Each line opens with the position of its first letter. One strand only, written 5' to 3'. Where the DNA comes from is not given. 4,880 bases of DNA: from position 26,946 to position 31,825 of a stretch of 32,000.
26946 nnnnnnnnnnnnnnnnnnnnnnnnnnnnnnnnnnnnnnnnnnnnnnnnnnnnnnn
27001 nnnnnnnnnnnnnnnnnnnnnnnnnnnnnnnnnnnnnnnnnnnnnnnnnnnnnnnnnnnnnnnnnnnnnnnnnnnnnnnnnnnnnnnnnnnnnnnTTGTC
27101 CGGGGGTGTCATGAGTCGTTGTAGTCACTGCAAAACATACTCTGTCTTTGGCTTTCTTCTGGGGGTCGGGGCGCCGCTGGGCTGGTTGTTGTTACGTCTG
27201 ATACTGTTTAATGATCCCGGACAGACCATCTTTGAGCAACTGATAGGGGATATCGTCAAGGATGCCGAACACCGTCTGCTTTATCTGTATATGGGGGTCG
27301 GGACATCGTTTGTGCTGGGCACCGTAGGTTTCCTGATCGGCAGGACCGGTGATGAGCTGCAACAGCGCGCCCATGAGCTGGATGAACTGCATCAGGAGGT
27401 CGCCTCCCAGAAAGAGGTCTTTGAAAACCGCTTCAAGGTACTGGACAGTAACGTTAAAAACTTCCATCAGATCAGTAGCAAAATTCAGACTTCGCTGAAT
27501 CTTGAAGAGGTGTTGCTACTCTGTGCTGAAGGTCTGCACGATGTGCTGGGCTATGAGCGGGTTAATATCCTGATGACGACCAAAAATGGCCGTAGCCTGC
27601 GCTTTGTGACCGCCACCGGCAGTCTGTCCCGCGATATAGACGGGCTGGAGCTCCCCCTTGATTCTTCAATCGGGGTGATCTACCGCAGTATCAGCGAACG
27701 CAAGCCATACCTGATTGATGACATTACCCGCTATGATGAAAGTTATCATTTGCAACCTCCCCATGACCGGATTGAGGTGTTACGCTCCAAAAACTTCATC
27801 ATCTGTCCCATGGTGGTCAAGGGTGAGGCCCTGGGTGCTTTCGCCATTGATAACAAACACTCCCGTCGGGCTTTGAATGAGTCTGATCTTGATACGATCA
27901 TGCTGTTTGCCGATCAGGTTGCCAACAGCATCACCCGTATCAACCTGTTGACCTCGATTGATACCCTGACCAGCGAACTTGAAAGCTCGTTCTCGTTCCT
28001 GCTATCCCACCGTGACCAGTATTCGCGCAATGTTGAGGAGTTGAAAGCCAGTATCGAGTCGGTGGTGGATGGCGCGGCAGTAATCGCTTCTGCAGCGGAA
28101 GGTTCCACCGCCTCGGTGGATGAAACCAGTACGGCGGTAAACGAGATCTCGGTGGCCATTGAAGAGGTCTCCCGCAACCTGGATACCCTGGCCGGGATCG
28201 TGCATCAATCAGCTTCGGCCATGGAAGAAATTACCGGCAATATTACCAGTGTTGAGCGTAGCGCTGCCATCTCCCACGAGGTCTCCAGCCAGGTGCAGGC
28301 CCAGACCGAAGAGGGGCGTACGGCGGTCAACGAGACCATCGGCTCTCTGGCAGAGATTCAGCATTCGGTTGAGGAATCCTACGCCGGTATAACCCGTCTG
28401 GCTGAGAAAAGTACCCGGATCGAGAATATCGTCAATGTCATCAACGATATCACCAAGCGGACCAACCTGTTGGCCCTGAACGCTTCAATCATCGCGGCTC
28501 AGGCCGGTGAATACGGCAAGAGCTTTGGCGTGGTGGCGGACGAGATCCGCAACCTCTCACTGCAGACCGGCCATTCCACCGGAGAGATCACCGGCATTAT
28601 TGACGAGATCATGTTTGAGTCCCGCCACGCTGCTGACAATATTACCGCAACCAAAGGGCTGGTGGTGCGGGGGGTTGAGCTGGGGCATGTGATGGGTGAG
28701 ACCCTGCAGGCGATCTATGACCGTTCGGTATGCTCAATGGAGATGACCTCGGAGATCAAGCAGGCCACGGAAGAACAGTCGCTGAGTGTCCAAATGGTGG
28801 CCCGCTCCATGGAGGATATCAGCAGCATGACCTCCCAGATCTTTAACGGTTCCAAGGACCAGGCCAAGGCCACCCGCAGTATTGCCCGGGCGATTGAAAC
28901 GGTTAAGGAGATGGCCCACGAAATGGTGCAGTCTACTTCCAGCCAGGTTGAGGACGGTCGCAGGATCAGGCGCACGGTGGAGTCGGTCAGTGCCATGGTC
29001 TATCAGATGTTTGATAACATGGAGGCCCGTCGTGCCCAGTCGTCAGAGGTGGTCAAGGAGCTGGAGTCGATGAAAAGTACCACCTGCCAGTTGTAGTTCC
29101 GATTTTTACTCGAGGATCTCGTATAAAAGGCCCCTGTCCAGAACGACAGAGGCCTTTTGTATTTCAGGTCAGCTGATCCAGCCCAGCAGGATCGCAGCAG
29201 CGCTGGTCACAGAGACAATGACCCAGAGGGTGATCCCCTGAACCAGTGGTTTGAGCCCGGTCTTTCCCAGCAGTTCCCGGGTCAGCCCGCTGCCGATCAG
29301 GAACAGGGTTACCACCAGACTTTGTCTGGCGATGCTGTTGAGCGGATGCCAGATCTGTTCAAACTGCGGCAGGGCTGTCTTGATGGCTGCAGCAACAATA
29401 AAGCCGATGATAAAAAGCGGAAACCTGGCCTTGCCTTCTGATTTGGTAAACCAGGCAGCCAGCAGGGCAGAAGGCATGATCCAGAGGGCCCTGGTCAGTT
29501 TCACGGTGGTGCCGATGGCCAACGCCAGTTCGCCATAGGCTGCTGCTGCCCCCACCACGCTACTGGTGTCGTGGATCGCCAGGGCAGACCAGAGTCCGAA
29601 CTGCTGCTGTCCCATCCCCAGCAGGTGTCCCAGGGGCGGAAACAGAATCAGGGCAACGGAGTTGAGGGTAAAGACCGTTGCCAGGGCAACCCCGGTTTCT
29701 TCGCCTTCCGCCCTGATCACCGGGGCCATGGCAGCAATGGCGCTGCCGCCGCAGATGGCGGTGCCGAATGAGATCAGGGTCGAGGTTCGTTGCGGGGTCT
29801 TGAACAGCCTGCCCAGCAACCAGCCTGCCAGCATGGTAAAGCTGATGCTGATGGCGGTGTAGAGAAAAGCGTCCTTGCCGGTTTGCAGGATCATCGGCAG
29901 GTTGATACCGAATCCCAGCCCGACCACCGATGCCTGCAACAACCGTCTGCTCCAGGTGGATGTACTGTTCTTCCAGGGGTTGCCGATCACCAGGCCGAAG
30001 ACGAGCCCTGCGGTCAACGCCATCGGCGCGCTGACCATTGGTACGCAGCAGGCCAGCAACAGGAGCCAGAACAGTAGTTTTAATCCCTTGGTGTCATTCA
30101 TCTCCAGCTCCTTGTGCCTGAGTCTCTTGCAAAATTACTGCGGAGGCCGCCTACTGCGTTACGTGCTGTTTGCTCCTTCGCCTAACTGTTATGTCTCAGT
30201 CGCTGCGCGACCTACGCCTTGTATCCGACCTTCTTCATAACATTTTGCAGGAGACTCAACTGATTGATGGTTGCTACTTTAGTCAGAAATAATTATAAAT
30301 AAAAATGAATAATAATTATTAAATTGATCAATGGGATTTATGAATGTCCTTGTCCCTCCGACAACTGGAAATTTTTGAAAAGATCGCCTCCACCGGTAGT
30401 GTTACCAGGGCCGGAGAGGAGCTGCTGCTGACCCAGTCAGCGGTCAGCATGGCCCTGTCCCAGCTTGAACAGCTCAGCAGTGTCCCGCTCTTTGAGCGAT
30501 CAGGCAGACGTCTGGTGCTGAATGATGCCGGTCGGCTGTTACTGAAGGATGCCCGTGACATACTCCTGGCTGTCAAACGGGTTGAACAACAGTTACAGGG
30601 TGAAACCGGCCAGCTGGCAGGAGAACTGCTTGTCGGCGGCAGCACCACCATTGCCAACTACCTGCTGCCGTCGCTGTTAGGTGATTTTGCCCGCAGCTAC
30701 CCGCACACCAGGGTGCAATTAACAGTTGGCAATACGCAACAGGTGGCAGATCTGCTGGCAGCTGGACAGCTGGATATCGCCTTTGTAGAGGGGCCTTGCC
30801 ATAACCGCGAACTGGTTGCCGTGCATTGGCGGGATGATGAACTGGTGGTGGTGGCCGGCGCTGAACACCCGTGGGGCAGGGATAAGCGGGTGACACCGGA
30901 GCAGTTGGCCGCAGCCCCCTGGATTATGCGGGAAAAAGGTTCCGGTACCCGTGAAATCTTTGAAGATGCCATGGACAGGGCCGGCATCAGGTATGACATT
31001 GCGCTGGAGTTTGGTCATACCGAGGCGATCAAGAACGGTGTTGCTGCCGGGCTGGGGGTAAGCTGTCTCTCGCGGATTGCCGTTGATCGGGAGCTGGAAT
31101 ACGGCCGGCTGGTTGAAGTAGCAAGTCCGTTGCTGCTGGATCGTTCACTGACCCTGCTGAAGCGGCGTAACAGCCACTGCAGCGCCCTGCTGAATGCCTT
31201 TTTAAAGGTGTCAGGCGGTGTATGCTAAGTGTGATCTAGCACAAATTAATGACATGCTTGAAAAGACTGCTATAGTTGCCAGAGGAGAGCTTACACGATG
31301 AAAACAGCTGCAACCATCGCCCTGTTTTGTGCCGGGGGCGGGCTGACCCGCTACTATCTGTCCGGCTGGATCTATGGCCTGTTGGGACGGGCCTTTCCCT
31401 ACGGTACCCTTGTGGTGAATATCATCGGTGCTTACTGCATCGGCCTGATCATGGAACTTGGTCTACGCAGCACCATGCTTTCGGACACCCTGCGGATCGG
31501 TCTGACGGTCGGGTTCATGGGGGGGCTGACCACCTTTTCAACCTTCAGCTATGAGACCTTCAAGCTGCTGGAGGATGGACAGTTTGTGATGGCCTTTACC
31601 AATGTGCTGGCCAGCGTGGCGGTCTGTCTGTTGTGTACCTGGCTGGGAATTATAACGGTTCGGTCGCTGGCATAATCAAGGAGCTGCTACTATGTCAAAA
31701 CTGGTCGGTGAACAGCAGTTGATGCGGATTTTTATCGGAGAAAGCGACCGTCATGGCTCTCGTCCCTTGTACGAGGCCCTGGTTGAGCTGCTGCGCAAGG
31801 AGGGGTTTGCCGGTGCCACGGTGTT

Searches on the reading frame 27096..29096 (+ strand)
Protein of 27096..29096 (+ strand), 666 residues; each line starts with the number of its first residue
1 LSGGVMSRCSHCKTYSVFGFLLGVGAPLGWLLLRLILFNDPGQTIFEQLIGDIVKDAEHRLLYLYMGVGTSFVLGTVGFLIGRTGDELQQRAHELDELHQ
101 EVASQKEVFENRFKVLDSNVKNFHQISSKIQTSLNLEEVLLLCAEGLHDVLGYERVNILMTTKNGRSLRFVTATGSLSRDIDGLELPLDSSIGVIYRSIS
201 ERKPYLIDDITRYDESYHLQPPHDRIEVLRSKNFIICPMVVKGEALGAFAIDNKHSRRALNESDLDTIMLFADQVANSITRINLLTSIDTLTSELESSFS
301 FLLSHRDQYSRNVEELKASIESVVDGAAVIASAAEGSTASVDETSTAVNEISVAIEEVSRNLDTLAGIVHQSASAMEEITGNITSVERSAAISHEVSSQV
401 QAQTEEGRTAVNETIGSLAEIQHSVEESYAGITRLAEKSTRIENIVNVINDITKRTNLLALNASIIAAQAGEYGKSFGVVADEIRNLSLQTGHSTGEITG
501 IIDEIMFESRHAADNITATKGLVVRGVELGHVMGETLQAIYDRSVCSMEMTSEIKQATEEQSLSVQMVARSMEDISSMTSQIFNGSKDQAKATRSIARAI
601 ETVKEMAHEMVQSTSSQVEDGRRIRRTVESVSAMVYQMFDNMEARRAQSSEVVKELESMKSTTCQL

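Call 5: search_protein_families(library=pfam, proteins=[window:27096-29096:+])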
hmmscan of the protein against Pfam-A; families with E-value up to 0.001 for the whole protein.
window:27096-29096:+ (666 aa): 5 families
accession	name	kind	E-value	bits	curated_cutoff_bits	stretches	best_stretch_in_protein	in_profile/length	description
PF00015.26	MCPsignal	-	4.9e-35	121.3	34.6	1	396-578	3-171/172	Methyl-accepting chemotaxis protein (MCP) signalling domain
PF01590.32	GAF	-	2.3e-11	44.8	22.4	1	135-279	1-133/133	GAF domain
PF13185.12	GAF_2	-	6.1e-10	39.9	28.6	1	134-279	2-135/136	GAF domain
PF07889.17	DUF1664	-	0.00013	22.5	34.6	0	279-365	34-120/124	Protein of unknown function (DUF1664)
PF13492.12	GAF_3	-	0.00016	22.5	27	0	226-280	75-128/129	GAF domain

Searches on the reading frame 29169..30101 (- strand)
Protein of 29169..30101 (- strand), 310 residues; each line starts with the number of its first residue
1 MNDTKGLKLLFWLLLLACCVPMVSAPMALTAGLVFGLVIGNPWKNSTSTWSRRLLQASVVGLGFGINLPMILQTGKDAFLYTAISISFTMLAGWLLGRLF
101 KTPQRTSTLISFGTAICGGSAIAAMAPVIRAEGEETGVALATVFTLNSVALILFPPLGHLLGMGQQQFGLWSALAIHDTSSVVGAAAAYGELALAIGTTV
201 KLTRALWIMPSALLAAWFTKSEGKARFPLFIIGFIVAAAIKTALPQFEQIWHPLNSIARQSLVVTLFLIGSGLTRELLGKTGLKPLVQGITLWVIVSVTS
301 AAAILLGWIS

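Call 60: search_protein_families(library=pfam, proteins=[window:29169-30101:-], max_evalue=0.01)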
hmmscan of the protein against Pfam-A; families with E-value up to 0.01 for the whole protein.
window:29169-30101:- (310 aa): 1 family
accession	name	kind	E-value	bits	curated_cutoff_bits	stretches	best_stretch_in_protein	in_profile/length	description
PF03601.19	Cons_hypoth698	-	7.3e-53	179.9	24.5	1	25-287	25-302/304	Conserved hypothetical protein 698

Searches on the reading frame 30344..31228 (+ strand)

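Call 60: search_protein_families(library=pfam, proteins=[window:30344-31228:+], max_evalue=0.01)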
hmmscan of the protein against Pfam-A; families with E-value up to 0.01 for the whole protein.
window:30344-31228:+ (294 aa): 4 families
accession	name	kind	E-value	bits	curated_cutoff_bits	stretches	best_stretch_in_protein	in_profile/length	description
PF03466.25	LysR_substrate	-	3.6e-57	193.6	28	1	89-288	2-202/209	LysR substrate binding domain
PF00126.33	HTH_1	-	1.1e-19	70.5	26.6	1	5-64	1-60/60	Bacterial regulatory helix-turn-helix protein, lysR family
PF12849.12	PBP_like_2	-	7.3e-09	36.2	27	1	89-221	6-163/267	PBP superfamily domain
PF12727.12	PBP_like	-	1e-05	25.2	27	1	141-221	45-124/193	PBP superfamily domain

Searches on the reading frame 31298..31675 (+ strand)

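Call 60: search_protein_families(library=pfam, proteins=[window:31298-31675:+], max_evalue=0.01)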
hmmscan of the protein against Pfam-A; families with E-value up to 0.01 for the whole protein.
window:31298-31675:+ (125 aa): 1 family
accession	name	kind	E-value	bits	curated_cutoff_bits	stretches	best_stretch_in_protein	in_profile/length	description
PF02537.21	CRCB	-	1.9e-27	96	32.9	1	6-118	2-103/103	CrcB-like protein, Camphor Resistance (CrcB)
